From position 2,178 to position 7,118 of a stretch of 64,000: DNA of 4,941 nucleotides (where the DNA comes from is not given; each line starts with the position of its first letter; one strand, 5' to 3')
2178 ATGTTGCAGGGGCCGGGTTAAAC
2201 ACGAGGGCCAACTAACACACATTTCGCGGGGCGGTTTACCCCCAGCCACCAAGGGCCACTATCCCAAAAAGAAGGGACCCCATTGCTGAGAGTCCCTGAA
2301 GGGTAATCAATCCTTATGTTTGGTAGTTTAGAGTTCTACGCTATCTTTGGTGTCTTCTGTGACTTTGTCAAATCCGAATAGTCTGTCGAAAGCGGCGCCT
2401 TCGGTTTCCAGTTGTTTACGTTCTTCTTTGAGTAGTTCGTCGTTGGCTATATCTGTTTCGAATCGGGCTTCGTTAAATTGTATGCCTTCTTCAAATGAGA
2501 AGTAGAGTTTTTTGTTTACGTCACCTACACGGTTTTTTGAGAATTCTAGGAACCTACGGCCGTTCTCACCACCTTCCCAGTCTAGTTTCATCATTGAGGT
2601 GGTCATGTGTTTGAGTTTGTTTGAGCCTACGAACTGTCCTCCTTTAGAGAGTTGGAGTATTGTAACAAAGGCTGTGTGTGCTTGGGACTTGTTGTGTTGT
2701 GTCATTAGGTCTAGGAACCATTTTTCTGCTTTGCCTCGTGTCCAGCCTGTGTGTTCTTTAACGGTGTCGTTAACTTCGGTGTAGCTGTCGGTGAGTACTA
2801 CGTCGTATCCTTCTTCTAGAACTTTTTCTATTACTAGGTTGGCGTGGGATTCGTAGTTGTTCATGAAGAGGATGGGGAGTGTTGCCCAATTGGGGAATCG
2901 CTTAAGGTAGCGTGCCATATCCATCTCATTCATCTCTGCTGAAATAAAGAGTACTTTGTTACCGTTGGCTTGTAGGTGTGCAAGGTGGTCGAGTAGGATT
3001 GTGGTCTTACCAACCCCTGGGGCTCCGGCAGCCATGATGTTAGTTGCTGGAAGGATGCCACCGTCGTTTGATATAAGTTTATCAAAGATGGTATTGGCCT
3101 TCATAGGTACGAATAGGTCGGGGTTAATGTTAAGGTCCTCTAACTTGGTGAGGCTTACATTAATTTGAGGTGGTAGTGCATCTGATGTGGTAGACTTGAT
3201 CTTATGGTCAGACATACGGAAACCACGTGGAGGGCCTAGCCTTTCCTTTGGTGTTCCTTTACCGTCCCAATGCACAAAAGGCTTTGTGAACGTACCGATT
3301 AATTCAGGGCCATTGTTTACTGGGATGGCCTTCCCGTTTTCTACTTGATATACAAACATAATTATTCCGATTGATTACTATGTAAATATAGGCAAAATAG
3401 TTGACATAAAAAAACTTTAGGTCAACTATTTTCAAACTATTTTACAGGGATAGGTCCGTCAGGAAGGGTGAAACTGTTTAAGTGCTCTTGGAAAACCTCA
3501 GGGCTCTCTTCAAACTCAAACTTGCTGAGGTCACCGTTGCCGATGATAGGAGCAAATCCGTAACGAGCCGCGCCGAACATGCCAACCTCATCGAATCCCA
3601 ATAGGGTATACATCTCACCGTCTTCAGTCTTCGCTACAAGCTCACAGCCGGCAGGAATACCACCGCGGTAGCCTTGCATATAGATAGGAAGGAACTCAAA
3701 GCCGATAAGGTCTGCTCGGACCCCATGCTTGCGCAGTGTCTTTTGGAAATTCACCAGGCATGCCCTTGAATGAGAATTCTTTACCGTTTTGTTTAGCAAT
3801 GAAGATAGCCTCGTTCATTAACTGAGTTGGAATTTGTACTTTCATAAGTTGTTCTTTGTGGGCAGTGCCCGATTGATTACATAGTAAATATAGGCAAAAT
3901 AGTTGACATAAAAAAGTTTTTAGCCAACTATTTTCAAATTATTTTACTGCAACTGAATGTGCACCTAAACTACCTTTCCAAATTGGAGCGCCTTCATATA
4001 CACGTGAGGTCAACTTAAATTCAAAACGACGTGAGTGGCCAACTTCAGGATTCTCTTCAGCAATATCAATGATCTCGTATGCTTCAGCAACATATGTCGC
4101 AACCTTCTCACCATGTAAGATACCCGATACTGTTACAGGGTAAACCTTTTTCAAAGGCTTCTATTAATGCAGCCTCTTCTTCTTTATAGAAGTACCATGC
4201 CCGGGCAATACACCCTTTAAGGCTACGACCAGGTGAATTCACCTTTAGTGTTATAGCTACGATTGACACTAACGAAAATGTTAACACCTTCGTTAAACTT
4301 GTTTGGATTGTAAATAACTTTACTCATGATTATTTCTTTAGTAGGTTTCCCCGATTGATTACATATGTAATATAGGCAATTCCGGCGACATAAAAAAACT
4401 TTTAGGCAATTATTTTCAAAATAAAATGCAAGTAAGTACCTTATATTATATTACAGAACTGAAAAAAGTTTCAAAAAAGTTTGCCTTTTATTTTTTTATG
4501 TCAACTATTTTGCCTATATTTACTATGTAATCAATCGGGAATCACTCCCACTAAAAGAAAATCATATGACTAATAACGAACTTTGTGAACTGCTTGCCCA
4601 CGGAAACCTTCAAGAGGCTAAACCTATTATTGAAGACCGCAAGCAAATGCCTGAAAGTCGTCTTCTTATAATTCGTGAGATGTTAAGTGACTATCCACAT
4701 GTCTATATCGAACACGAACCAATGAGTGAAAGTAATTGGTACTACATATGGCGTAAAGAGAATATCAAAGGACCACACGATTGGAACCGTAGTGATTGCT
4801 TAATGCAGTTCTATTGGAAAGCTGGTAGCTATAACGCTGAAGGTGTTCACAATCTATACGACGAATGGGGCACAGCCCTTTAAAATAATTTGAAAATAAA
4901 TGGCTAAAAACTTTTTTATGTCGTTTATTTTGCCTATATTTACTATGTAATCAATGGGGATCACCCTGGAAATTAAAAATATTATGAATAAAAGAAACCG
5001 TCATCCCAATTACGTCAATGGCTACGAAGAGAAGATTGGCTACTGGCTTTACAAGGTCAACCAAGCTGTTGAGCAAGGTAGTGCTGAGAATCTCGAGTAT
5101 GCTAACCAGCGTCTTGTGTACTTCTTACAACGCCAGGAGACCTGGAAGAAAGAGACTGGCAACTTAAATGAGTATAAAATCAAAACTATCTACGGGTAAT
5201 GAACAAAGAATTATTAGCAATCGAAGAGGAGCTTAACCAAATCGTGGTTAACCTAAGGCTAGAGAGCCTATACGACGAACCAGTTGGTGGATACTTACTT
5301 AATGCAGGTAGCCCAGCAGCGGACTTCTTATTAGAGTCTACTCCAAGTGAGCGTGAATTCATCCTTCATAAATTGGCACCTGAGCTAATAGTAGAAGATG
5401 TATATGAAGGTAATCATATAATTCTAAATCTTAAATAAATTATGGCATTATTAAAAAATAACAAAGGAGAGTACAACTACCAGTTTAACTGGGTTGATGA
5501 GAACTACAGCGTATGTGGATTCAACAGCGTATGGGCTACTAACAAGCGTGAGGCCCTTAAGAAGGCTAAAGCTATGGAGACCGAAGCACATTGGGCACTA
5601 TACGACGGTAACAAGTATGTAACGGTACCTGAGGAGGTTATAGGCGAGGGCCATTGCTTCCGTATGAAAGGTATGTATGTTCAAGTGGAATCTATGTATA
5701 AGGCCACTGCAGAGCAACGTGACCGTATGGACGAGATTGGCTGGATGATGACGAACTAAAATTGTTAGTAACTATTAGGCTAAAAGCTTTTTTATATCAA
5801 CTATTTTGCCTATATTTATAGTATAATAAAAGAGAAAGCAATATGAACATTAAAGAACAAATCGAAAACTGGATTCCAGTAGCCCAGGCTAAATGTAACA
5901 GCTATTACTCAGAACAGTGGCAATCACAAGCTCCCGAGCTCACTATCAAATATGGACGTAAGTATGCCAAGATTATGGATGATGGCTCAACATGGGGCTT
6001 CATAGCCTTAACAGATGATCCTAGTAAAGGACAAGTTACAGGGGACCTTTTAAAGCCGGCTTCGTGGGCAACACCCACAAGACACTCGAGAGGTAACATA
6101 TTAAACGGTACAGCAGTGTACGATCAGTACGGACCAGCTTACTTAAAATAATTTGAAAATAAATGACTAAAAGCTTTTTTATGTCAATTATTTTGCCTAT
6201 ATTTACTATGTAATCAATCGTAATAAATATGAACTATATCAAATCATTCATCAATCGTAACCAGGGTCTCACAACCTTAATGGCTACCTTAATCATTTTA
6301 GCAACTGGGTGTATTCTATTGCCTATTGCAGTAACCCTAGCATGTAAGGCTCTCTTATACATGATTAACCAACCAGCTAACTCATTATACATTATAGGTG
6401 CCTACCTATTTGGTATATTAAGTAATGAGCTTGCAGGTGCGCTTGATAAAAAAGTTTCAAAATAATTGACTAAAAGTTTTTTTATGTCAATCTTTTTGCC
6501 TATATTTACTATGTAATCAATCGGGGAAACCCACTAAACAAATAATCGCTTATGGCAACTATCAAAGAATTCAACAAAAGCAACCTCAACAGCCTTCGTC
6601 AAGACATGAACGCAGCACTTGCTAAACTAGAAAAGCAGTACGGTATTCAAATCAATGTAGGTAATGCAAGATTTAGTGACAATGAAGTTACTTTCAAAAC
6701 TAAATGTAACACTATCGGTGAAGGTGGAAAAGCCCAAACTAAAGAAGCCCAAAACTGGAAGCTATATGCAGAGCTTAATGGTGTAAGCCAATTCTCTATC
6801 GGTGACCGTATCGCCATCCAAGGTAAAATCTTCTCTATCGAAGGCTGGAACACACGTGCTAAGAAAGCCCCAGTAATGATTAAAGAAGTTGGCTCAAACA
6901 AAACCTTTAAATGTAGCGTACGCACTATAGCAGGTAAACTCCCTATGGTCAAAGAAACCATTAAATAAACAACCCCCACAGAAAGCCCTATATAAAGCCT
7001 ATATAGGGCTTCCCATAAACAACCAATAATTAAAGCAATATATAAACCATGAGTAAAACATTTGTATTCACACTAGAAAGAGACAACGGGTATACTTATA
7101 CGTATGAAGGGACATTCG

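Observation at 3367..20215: A ~77-bp element repeated 14 times, heading each early gene cassette (candidate promoter plus shuffling cassette system)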

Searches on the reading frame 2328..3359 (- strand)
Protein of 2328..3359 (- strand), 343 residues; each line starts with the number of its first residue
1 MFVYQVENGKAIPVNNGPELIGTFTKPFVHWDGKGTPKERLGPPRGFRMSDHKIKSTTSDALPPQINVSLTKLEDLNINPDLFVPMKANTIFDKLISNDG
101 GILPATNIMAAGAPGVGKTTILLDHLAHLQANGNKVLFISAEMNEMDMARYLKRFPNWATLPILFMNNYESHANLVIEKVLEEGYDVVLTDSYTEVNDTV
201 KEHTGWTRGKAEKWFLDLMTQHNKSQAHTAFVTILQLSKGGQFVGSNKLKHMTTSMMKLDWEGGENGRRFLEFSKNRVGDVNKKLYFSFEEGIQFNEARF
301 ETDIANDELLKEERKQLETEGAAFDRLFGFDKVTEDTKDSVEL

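Call 14: search_protein_families(library=pfam, proteins=[window:2328-3359:-], max_evalue=0.01)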
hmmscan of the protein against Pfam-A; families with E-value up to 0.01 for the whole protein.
window:2328-3359:- (343 aa): 9 families
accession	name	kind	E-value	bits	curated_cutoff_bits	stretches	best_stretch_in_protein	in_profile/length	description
PF06745.19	ATPase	-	4.1e-07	30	26.6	1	92-155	8-70/231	KaiC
PF13479.12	AAA_24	-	2.9e-05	24.5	27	1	107-209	4-89/195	AAA domain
PF13481.12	AAA_25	-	0.00012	22.2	27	1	101-165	28-108/195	AAA domain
PF03796.21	DnaB_C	-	0.00015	21.7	27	1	90-149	4-64/255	DnaB-like helicase C terminal domain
PF00448.28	SRP54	-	0.00083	19.5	22.7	1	107-192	3-91/196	SRP54-type protein, GTPase domain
PF02702.23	KdpD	-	0.001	19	26.1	1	109-203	8-101/210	Osmosensitive K+ channel His kinase sensor domain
PF25199.1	nSTAND_NTPase5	-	0.0026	18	34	1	106-173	42-109/145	Novel STAND NTPase 5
PF13245.12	AAA_19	-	0.0088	16.7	25.1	0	103-139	9-47/134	AAA domain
PF13173.12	AAA_14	-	0.0099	16.3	27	0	110-151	7-47/129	AAA domain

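Call 63: search_protein_families(library=phrogs, proteins=[window:2328-3359:-], max_evalue=0.01)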
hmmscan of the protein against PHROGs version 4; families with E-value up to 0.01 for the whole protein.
window:2328-3359:- (343 aa): 9 families
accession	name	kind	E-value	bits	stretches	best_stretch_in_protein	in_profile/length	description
phrog_19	-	DNA, RNA and nucleotide metabolism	4.3e-10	40.1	1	91-149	341-397/621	DnaB-like replicative helicase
phrog_26214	-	unknown function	2.2e-06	27.5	1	99-290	49-233/420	-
phrog_239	-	DNA, RNA and nucleotide metabolism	3.7e-05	23.9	1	100-152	353-406/801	DNA primase/helicase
phrog_243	-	DNA, RNA and nucleotide metabolism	6.5e-05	23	1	90-149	20-76/273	DnaB-like replicative helicase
phrog_124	-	DNA, RNA and nucleotide metabolism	0.00022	21.7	1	99-230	37-166/382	Sak4-like ssDNA annealing protein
phrog_6891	-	other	0.0027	18.4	1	108-262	45-182/310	ATPase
phrog_97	-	other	0.0037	17.5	1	90-144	55-114/506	UvsX-like recombinase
phrog_168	-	DNA, RNA and nucleotide metabolism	0.0081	16.9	0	86-161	27-97/314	clamp loader of DNA polymerase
phrog_761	-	other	0.0096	16.6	0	106-193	20-107/362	thymidylate kinase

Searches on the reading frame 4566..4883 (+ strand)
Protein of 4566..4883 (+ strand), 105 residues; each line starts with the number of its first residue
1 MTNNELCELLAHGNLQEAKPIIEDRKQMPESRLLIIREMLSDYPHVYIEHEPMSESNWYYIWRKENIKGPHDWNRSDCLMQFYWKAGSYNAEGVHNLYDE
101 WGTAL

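Call 62: search_protein_families(library=phrogs, proteins=[window:4566-4883:+], max_evalue=0.01)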
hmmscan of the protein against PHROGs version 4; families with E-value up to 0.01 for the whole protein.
window:4566-4883:+ (105 aa): 0 families

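Call 65: find_encoding_contigs(protein=window:4566-4883:+, flank=8000, max_places=10)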
Protein window:4566-4883:+ (105 aa): 1 contig read that carries it; 1 place shown.
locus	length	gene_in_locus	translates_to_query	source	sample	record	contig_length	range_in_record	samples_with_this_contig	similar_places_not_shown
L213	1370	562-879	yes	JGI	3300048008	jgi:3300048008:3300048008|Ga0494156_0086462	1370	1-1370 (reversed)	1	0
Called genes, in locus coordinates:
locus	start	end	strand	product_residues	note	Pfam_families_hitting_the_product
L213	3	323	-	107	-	?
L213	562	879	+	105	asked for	-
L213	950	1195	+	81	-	-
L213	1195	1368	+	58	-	?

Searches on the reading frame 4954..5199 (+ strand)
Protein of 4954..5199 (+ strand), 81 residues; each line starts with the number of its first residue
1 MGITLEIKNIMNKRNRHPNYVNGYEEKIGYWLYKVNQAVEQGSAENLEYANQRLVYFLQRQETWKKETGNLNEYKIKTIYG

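Call 51: find_related_loci(query=window:4954-5199:+, collection=viral_contigs, flank=4000)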
Query window:4954-5199:+ (81 aa) in viral_contigs; peptide patterns used: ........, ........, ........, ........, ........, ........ (x = any residue, [..] = any of these).
14 stretches matched a pattern, but none encodes a relative of the query by tblastn (E <= 1e-3).

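Call 62: search_protein_families(library=phrogs, proteins=[window:4984-5199:+], max_evalue=0.01)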
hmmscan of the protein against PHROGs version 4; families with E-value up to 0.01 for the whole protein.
window:4984-5199:+ (71 aa): 0 families

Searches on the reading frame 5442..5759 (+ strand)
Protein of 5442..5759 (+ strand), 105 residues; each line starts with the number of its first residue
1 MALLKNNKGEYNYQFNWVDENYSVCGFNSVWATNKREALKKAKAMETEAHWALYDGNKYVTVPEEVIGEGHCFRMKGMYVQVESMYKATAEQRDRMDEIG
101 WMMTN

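Call 62: search_protein_families(library=phrogs, proteins=[window:5442-5759:+], max_evalue=0.01)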
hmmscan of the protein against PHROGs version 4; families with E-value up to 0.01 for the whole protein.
window:5442-5759:+ (105 aa): 1 family
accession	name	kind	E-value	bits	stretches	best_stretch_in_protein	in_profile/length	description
phrog_2920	-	unknown function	0.0033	18.6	1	28-62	17-48/72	-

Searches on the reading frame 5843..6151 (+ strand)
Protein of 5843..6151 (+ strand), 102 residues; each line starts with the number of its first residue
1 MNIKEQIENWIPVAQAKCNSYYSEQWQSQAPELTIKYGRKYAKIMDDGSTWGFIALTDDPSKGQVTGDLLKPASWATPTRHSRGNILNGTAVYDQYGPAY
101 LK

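Call 62: search_protein_families(library=phrogs, proteins=[window:5843-6151:+], max_evalue=0.01)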
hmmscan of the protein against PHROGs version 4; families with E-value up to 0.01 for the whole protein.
window:5843-6151:+ (102 aa): 3 families
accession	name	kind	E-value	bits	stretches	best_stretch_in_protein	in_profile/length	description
phrog_5014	-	unknown function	2.3e-08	35.3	1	5-102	6-110/110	-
phrog_818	-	unknown function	1.9e-05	26.2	1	24-88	45-106/127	-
phrog_3274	-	unknown function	3.3e-05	25.4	1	13-97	18-107/113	-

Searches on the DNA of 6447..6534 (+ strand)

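Call 77: search_dna_similar(query=window:6447-6534:+, collection=phages, mode=distant, max_evalue=1, max_rows=30)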
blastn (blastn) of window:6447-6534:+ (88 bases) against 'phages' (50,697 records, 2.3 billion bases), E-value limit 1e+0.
Records with a match: 25; places in all: 29; records where one place covers at least 80% of the query: 0.
Best place of each record, by identity: 95-99% 1; 80-90% 19; 60-80% 5.
By first word of the organism name: Staphylococcus 14; Flavobacterium 4; Bacteriophage 3; uncultured 3; Chryseobacterium 1.
By host as written in the record: Staphylococcus epidermidis F12 6; - 6; Flavobacterium sp. LMO8 4; Staphylococcus epidermidis 4; Staphylococcus sp. 2; Staphylococcus epidermidis COB-Sec1 2; Chryseobacterium indologenes MA9 1.
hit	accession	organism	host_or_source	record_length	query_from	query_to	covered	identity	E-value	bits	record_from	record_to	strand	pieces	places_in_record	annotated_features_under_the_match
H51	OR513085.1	Chryseobacterium phage MA9V-2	Chryseobacterium indologenes MA9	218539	10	75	75%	74.2%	2e-2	44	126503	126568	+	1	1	none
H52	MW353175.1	Flavobacterium phage vB_FspM_immuto_2-6A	Flavobacterium sp. LMO8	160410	2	62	69%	75.8%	8e-1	38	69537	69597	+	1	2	hypothetical protein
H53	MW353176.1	Flavobacterium phage vB_FspM_immuto_3-5A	Flavobacterium sp. LMO8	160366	2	62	69%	75.8%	8e-1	38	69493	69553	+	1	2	hypothetical protein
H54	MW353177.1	Flavobacterium phage vB_FspM_immuto_13-6C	Flavobacterium sp. LMO8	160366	2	62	69%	75.8%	8e-1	38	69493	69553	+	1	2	hypothetical protein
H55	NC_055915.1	Flavobacterium phage vB_FspM_immuto_2-6A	Flavobacterium sp. LMO8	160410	2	62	69%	75.8%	8e-1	38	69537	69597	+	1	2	hypothetical protein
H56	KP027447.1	Staphylococcus phage vB_SepM_ phiIPLA-C1C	Staphylococcus sp.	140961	1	41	47%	81.8%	8e-1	38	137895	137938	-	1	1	none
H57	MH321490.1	Staphylococcus phage Quidividi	Staphylococcus epidermidis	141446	1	41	47%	81.8%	8e-1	38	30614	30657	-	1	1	ribosome_binding_site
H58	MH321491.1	Staphylococcus phage Twillingate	Staphylococcus epidermidis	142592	1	41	47%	81.8%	8e-1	38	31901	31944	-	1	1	ribosome_binding_site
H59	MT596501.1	Staphylococcus phage vB_SepM_BE04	Staphylococcus epidermidis F12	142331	1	41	47%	81.8%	8e-1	38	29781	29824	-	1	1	none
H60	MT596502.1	Staphylococcus phage vB_SepM_BE05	Staphylococcus epidermidis F12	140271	1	41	47%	81.8%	8e-1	38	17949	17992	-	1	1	none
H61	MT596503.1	Staphylococcus phage vB_SepM_BE06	Staphylococcus epidermidis F12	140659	1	41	47%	81.8%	8e-1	38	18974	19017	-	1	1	none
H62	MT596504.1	Staphylococcus phage vB_SepM_BE07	Staphylococcus epidermidis F12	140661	1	41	47%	81.8%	8e-1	38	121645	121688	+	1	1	none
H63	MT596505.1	Staphylococcus phage vB_SepM_BE08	Staphylococcus epidermidis F12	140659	1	41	47%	81.8%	8e-1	38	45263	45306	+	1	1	none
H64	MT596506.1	Staphylococcus phage vB_SepM_BE09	Staphylococcus epidermidis F12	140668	1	41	47%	81.8%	8e-1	38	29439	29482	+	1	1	none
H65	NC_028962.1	Staphylococcus phage vB_SepM_ phiIPLA-C1C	Staphylococcus sp.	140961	1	41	47%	81.8%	8e-1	38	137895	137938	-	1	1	none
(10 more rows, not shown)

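Call 79: get_annotated_region(hit=H51, flank=1500)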
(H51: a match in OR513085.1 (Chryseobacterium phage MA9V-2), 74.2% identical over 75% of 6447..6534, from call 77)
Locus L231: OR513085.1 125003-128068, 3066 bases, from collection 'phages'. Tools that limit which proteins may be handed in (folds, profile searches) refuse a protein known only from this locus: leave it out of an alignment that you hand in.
description: Chryseobacterium phage MA9V-2, complete genome.
organism: Chryseobacterium phage MA9V-2 (NCBI taxid 3076797)
taxonomy: Viruses; Duplodnaviria; Heunggongvirae; Uroviricota; Caudoviricetes
host: Chryseobacterium indologenes MA9; source: Medical sewage; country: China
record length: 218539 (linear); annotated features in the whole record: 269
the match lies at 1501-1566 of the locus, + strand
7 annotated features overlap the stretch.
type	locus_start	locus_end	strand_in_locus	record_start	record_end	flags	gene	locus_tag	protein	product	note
CDS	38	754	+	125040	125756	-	-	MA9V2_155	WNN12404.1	hypothetical protein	-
CDS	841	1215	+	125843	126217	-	-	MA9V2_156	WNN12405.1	hypothetical protein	-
CDS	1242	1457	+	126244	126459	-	-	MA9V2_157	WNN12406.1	hypothetical protein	-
CDS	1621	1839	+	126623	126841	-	-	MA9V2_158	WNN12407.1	hypothetical protein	-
CDS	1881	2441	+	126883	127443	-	-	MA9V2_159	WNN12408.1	hypothetical protein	-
CDS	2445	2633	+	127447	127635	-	-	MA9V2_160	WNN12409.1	hypothetical protein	-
CDS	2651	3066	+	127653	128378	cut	-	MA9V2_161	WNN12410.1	hypothetical protein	-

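Call 80: get_annotated_region(hit=H52, flank=1500)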
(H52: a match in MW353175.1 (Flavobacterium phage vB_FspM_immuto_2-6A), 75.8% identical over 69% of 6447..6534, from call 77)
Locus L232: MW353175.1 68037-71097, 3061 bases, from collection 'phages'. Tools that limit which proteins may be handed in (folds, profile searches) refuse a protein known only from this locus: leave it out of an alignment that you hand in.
description: Flavobacterium phage vB_FspM_immuto_2-6A, complete genome.
organism: Flavobacterium phage vB_FspM_immuto_2-6A (NCBI taxid 2801477)
taxonomy: Viruses; Duplodnaviria; Heunggongvirae; Uroviricota; Caudoviricetes; Immutovirus; Immutovirus immuto
host: Flavobacterium sp. LMO8; source: Baltic Sea mesocosm; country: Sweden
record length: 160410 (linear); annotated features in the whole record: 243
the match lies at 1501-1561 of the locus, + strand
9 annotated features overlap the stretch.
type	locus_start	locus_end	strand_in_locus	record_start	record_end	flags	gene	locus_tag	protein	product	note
CDS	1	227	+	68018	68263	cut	-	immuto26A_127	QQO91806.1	hypothetical protein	-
CDS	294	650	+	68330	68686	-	-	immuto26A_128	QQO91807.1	hypothetical protein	-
CDS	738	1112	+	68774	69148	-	-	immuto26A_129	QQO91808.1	hypothetical protein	-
CDS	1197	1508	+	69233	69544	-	-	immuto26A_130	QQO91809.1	hypothetical protein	-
CDS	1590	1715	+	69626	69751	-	-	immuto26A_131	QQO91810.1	hypothetical protein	-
CDS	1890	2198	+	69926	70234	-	-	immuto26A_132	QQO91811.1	hypothetical protein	-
CDS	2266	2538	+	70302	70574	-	-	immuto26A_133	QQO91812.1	hypothetical protein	-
CDS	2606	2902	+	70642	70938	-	-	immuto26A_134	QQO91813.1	hypothetical protein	-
CDS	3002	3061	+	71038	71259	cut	-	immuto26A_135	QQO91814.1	hypothetical protein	-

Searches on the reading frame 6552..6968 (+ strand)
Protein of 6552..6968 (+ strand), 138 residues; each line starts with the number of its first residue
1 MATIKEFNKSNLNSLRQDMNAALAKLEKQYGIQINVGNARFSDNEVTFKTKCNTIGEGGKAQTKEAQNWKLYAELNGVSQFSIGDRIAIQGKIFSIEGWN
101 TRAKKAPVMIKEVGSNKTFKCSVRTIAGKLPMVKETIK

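Call 62: search_protein_families(library=phrogs, proteins=[window:6552-6968:+], max_evalue=0.01)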
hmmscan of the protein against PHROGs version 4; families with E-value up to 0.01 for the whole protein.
window:6552-6968:+ (138 aa): 1 family
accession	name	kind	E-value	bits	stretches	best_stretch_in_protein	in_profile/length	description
phrog_497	-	moron, auxiliary metabolic gene and host takeover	0.0026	18.3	1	70-130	282-341/342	toxin-antitoxin system HicB-like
